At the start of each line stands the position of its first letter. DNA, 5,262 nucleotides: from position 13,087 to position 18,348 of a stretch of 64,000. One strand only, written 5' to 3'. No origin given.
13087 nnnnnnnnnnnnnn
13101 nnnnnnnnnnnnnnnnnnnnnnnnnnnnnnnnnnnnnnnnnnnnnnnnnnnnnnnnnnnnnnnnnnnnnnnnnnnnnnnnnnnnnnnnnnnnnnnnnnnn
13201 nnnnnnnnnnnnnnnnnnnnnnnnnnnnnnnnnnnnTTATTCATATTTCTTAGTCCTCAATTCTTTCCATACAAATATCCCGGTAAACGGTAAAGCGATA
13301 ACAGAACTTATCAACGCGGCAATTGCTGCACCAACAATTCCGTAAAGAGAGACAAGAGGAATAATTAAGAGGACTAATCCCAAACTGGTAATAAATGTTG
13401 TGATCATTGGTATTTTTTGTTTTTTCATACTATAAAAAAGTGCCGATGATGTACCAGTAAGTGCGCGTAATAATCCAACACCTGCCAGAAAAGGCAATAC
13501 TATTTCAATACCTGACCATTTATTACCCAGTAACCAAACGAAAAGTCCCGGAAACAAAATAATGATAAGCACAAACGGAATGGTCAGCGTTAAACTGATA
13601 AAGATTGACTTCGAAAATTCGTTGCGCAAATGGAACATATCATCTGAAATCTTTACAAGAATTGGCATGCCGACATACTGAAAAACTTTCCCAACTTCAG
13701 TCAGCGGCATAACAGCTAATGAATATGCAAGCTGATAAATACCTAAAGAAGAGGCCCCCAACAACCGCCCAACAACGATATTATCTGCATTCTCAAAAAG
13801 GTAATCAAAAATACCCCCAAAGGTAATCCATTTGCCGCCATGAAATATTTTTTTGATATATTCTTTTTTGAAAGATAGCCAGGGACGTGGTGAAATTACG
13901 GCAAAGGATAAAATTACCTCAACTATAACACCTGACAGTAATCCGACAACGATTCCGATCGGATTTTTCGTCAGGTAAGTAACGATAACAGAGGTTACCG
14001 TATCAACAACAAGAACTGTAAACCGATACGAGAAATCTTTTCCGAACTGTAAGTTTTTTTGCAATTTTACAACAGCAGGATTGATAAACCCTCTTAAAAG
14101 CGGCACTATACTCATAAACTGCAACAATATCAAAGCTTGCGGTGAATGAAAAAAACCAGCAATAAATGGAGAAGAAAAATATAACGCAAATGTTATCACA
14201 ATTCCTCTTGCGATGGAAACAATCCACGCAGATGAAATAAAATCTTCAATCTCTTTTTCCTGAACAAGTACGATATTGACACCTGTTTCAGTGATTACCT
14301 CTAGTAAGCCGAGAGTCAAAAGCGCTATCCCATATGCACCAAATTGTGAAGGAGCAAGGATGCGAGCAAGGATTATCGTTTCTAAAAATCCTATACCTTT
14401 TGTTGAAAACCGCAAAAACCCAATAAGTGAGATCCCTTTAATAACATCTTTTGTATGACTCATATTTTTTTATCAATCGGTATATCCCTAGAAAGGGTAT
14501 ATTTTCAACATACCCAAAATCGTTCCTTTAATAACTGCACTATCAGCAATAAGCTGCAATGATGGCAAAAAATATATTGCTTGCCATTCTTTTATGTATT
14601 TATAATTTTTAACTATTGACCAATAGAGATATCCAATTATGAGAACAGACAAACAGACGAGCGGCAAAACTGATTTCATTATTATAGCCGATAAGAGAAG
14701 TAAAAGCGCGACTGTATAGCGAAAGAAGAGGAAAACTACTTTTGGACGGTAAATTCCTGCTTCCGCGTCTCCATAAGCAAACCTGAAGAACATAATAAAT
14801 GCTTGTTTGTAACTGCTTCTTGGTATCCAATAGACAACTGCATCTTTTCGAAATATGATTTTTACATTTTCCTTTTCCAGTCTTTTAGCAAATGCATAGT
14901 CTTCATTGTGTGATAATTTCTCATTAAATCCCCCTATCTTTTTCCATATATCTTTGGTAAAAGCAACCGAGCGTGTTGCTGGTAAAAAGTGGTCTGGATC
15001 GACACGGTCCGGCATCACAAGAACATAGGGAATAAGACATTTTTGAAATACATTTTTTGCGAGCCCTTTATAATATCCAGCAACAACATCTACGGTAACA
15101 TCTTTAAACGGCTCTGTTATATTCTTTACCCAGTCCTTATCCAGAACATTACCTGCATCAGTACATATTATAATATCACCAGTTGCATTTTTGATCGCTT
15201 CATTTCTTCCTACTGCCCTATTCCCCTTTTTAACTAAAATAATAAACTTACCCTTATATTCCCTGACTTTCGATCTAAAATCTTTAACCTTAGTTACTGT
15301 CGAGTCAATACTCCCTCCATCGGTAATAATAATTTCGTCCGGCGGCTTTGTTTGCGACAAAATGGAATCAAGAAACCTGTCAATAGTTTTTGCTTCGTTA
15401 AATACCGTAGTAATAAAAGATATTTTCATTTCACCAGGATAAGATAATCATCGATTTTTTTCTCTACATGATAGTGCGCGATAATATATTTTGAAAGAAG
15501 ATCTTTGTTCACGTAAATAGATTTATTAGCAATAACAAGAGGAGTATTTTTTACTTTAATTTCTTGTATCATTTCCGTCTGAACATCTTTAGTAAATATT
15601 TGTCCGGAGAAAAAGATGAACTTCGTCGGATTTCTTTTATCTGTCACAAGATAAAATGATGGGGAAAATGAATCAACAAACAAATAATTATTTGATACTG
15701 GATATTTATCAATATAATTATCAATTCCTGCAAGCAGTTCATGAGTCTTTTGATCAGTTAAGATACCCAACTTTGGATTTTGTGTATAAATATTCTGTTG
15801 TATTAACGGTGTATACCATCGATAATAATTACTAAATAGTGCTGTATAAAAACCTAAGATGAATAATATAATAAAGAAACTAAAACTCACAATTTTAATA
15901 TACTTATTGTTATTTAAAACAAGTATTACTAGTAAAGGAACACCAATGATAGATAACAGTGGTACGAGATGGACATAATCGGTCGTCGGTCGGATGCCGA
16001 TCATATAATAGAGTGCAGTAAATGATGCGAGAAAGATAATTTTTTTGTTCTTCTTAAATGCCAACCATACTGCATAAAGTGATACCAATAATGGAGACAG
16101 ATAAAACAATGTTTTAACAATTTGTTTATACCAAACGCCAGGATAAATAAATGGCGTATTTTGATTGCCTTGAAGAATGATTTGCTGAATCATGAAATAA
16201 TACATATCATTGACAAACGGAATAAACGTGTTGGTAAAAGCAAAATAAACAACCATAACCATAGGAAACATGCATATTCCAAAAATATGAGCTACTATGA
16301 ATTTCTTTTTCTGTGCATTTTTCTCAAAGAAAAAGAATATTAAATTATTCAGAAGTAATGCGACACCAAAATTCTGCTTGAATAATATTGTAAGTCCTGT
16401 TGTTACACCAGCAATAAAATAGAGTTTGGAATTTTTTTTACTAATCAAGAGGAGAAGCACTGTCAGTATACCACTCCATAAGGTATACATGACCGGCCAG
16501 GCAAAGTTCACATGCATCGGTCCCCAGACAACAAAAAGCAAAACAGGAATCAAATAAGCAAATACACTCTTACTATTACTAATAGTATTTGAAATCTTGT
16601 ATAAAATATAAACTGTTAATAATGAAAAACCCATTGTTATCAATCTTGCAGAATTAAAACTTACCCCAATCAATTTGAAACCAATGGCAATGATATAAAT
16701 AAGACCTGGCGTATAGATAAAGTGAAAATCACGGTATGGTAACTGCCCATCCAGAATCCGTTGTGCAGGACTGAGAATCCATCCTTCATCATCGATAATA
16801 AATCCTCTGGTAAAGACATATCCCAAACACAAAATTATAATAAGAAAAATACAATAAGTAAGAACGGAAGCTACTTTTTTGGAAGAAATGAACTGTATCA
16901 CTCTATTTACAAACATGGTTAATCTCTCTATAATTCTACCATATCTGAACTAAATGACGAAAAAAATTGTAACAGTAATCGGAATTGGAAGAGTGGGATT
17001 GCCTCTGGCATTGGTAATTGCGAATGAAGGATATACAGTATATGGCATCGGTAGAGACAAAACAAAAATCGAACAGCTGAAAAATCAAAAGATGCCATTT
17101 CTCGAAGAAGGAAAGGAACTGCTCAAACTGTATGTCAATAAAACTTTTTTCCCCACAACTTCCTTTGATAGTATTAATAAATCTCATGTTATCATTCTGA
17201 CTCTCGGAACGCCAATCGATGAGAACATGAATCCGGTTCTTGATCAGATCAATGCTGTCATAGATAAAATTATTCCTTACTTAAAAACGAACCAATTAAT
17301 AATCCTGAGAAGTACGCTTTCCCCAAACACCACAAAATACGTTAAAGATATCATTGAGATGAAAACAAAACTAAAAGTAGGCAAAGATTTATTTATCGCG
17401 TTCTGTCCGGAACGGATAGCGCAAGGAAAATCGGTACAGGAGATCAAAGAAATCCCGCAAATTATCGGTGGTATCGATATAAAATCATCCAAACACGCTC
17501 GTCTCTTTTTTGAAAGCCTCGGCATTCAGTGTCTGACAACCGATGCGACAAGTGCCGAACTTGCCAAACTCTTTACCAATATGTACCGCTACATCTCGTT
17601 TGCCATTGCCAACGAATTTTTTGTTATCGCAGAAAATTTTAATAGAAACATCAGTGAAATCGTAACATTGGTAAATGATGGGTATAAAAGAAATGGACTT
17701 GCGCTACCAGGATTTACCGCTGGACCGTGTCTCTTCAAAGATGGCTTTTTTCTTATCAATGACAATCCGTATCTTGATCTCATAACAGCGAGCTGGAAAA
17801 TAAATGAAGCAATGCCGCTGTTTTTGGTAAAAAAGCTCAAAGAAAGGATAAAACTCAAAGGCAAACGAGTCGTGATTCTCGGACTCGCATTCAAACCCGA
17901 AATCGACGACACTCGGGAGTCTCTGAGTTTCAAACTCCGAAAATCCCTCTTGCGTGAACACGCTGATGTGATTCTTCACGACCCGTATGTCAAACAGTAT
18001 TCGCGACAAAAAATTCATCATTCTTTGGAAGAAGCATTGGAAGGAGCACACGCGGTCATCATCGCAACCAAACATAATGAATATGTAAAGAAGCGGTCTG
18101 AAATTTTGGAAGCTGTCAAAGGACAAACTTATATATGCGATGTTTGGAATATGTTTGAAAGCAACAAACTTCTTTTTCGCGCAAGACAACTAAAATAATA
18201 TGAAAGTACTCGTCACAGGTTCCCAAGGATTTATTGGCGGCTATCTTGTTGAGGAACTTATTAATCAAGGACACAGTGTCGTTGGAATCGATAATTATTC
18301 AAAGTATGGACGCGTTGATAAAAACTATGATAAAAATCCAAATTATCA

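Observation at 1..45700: Glycosylation island of more than 45 kb, dominated by GT-C enzymes and lipid-phosphate sugar loaders, with no recognisable initiating transferase, polymerase or chain-length regulator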

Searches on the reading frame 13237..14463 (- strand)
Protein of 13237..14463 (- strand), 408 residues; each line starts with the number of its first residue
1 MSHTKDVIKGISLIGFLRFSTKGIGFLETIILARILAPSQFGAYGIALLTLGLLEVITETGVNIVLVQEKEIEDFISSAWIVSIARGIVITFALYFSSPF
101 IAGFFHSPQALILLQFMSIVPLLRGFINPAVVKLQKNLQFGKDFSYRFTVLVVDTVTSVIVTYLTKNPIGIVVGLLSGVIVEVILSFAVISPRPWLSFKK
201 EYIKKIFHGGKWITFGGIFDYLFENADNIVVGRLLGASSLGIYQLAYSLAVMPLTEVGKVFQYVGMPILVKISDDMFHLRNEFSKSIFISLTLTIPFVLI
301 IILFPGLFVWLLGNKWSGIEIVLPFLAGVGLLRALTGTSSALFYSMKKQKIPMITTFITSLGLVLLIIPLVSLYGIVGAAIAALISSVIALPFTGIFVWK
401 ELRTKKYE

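Call 6: search_protein_families(library=pfam, proteins=[window:13237-14463:-], max_evalue=0.01)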
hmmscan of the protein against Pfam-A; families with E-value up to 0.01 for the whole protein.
window:13237-14463:- (408 aa): 4 families
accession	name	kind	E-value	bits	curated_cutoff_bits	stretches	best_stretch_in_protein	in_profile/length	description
PF13440.11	Polysacc_synt_3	-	1.3e-57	195.7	23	1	31-318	1-290/293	Polysaccharide biosynthesis protein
PF01943.22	Polysacc_synt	-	1.3e-37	130.1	28.2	2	8-272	2-273/274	Polysaccharide biosynthesis protein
PF01554.23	MatE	-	2.6e-05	24.4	24.9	1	279-365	68-156/161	MatE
PF03023.19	MurJ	-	0.0072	15.4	27.4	0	72-402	52-403/451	Lipid II flippase MurJ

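Call 16: search_protein_families(library=ncbifam, proteins=[window:13237-14463:-], max_evalue=0.0001)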
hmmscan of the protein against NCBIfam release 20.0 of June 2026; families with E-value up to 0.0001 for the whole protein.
window:13237-14463:- (408 aa): 4 families
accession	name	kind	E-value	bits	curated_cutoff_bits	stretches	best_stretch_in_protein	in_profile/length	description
NF007773.0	PRK10459.1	equivalog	5.8e-43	147.6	273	1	21-391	21-395/492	MOP flippase family protein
NF047674.1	TeichurnBiosyTuaB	equivalog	3.8e-28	98.8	580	1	24-351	25-356/469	teichuronic acid biosynthesis protein TuaB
NF058658.1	Oglyco_Wzx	exception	2.5e-26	92.7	720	1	27-404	30-408/478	O-glycosylation flippase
NF050818.1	PolSacchBiosHfsF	equivalog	2.1e-05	23.8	700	1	23-389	17-394/468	polysaccharide biosynthesis protein HfsF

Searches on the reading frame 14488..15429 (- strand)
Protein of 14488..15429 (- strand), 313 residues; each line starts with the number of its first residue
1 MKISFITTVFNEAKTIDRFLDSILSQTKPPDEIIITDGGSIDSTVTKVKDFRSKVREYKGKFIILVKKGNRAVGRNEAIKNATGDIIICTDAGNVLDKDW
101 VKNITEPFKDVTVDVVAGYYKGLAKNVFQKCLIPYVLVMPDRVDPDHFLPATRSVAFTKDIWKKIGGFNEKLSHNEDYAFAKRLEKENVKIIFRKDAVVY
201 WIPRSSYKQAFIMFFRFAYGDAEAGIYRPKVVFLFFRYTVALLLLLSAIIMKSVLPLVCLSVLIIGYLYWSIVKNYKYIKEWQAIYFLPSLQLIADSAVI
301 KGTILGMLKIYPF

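Call 6: search_protein_families(library=pfam, proteins=[window:14488-15429:-], max_evalue=0.01)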
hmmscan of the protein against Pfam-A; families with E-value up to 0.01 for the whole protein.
window:14488-15429:- (313 aa): 5 families
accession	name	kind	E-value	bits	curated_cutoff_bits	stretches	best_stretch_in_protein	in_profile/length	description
PF00535.33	Glycos_transf_2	-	4e-24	85.9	23.3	1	4-118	1-113/168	Glycosyl transferase family 2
PF13641.12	Glyco_tranf_2_3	-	1.1e-11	45.7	27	1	3-219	3-229/230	Glycosyltransferase like family 2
PF13632.12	Glyco_trans_2_3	-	8.4e-06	26.2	27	1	87-271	2-196/198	Glycosyl transferase family group 2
PF13506.12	Glyco_transf_21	-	1.1e-05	25.5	21.7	1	78-218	25-173/174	Glycosyl transferase family 21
PF10111.15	Glyco_tranf_2_2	-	0.00016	21.7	27.3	0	25-191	24-206/276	Glycosyltransferase like family 2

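Call 16: search_protein_families(library=ncbifam, proteins=[window:14488-15429:-], max_evalue=0.0001)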
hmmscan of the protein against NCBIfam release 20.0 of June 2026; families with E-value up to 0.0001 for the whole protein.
window:14488-15429:- (313 aa): 16 families
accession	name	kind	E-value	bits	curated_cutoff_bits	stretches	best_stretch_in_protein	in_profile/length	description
NF041875.1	EPS_EpsD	equivalog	8.6e-18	64.8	370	2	153-209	158-215/325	exopolysaccharide biosynthesis glycosyltransferase EpsD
TIGR04283.1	glyco_like_mftF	equivalog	3e-16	59.7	182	1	3-195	1-179/221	TIGR04283 family arsenosugar biosynthesis glycosyltransferase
TIGR03937.1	PgaC_IcaA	equivalog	3.4e-15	55.9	422.3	1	2-110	46-152/407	poly-beta-1,6-N-acetyl-D-glucosamine synthase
TIGR03965.1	mycofact_glyco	equivalog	1.2e-13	50.8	280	1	5-119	78-190/467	mycofactocin biosynthesis glycosyltransferase MftF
NF007482.0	PRK10073.1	equivalog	1.7e-10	40.5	423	1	2-114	7-116/334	glycosyltransferase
NF038302.1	EPS_HpsE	equivalog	6.9e-10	38.4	300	1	4-106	4-109/307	hormogonium polysaccharide biosynthesis glycosyltransferase HpsE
NF047683.1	TeichurnBiosyTuaG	equivalog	1.1e-09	38.3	400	1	2-99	7-102/252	teichuronic acid biosynthesis protein TuaG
NF053739.1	GlytfEpsEBac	equivalog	3.9e-08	32.6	450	1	2-93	2-92/265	glycosyltransferase EpsE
NF041394.1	GtaseAglG_Halo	equivalog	1.7e-07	30.8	440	1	1-118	1-117/304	glucosyl-dolichyl phosphate glucuronosyltransferase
TIGR03472.1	HpnI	equivalog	4.1e-07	29.2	310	1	19-278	59-327/373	bacteriohopanetetrol glucosamine biosynthesis glycosyltransferase HpnI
TIGR03111.1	glyc2_xrt_Gpos1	hypoth_equivalog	2.8e-06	26.4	363.95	1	2-114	50-163/439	TIGR03111 family XrtG-associated glycosyltransferase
NF010496.0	PRK13915.1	equivalog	4.8e-06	25.9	262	1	2-121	32-156/307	glucosyl-3-phosphoglycerate synthase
TIGR04242.1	nodulat_NodC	equivalog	7.4e-06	25.2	550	1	6-120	53-168/395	chitooligosaccharide synthase NodC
NF047588.1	GlcsyltransPgfSStrep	equivalog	2.4e-05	23.7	500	1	1-118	1-119/308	glycosyltransferase PgfS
NF050050.1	ProtGlycPglI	equivalog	3e-05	23.6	500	1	2-104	3-104/306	GalNAc(5)-diNAcBac-PP-undecaprenol beta-1,3-glucosyltransferase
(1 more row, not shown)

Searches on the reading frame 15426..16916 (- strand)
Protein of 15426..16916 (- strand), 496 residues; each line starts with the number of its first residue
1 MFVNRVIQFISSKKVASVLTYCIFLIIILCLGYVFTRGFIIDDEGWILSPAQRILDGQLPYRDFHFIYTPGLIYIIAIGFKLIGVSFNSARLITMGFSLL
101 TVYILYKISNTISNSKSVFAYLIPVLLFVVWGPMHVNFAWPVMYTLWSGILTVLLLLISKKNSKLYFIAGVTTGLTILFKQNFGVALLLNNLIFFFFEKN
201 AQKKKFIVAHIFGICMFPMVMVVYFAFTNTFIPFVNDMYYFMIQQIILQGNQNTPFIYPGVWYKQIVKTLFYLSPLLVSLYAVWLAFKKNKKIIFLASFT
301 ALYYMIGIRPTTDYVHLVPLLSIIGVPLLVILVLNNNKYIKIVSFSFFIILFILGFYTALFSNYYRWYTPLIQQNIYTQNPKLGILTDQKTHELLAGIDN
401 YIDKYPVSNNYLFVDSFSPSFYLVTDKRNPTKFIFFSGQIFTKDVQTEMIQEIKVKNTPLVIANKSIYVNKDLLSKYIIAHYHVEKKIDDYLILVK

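Call 6: search_protein_families(library=pfam, proteins=[window:15426-16916:-], max_evalue=0.01)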
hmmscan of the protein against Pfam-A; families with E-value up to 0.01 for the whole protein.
window:15426-16916:- (496 aa): 1 family
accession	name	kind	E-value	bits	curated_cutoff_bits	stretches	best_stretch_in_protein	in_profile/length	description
PF13231.12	PMT_2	-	5.8e-10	40.1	26.1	1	70-220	4-158/160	Dolichyl-phosphate-mannose-protein mannosyltransferase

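Call 14: search_protein_families(library=ncbifam, proteins=[window:15426-16916:-], max_evalue=0.01)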
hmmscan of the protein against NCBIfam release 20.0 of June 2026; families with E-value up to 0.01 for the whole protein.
window:15426-16916:- (496 aa): 0 families

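Call 37: search_solved_structures(query=window:15426-16916:-, max_evalue=1)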
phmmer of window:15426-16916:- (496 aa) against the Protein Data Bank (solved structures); distinct sequences matched with E-value up to 1: 2.
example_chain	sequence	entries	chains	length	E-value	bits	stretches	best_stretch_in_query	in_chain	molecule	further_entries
3is1_X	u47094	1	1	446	0.62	12.2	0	401-438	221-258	Uro-adherence factor A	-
3irp_X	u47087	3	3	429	0.64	12.1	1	401-438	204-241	Uro-adherence factor A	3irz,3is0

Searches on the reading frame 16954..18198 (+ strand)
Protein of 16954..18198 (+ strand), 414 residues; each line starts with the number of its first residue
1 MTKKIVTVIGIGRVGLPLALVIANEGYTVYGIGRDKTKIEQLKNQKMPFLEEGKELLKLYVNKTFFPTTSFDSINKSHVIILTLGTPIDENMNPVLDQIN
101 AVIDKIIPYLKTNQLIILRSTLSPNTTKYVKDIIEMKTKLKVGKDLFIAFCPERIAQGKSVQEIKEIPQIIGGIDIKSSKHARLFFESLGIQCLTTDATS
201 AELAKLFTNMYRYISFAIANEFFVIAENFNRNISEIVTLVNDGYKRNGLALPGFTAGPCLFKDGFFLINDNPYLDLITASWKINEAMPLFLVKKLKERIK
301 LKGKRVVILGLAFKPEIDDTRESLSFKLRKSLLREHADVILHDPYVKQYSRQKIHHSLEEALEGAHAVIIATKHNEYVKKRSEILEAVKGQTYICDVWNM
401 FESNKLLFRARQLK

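Call 6: search_protein_families(library=pfam, proteins=[window:16954-18198:+], max_evalue=0.01)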
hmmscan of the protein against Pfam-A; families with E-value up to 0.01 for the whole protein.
window:16954-18198:+ (414 aa): 11 families
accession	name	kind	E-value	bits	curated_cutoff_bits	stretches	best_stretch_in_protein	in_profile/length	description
PF03721.20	UDPG_MGDP_dh_N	-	1.1e-35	123.3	27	1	6-180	3-181/187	UDP-glucose/GDP-mannose dehydrogenase family, NAD binding domain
PF03720.21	UDPG_MGDP_dh_C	-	1.8e-22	80.1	30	1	308-402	2-102/103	UDP-glucose/GDP-mannose dehydrogenase family, UDP binding domain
PF03446.21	NAD_binding_2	-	2.9e-10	40.8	21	1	6-135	2-108/161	NAD binding domain of 6-phosphogluconate dehydrogenase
PF00984.24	UDPG_MGDP_dh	-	2e-08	34.7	25.4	1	200-276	2-84/94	UDP-glucose/GDP-mannose dehydrogenase family, central domain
PF02558.23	ApbA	-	4.9e-06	26.7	22.2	1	6-84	1-74/150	Ketopantoate reductase PanE/ApbA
PF01210.29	NAD_Gly3P_dh_N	-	1.7e-05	25.3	23.1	1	6-139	2-123/158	NAD-dependent glycerol-3-phosphate dehydrogenase N-terminus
PF03807.23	F420_oxidored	-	5.3e-05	24.2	21.6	0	6-84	2-67/94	NADP oxidoreductase coenzyme F420-dependent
PF02254.24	TrkA_N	-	0.0014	19.4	23.8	0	6-49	1-44/116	TrkA-N domain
PF02737.24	3HCDH_N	-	0.0014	19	22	1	6-48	2-44/180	3-hydroxyacyl-CoA dehydrogenase, NAD binding domain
PF05368.20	NmrA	-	0.0047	17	27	0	346-389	59-95/298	NmrA-like family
PF02826.25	2-Hacid_dh_C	-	0.0053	16.6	25.1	0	3-49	36-82/178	D-isomer specific 2-hydroxyacid dehydrogenase, NAD binding domain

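Call 24: search_protein_families(library=ncbifam, proteins=[window:16954-18198:+], max_evalue=1e-10)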
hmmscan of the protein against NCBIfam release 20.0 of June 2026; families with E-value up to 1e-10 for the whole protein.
window:16954-18198:+ (414 aa): 7 families
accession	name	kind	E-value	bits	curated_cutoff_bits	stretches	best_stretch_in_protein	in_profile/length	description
TIGR03026.1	NDP-sugDHase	subfamily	2.2e-93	313.3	189.8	1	6-399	3-413/413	nucleotide sugar dehydrogenase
NF040825.1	UDPMaNacDH_Arch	equivalog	3.9e-64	217.1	750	1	6-385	3-385/418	UDP-N-acetyl-D-mannosamine dehydrogenase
NF008286.0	PRK11064.1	equivalog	2.7e-50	171.2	459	1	3-384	3-406/420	UDP-N-acetyl-D-mannosamine dehydrogenase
NF041297.1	UDPGDh_AglM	equivalog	2.7e-41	141.9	670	1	6-383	3-401/429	UDP-glucose 6-dehydrogenase AglM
NF047673.2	TeichurnBiosyTuaD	equivalog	9.3e-36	123.9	700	1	4-405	2-418/439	UDP-glucose 6-dehydrogenase TuaD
NF011729.0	PRK15182.1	equivalog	1.1e-25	90.3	592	1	6-385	9-399/425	Vi polysaccharide biosynthesis UDP-N-acetylglucosamine C-6 dehydrogenase TviB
NF011631.0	PRK15057.1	equivalog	1e-11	44.6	757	1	6-359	3-354/388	UDP-glucose 6-dehydrogenase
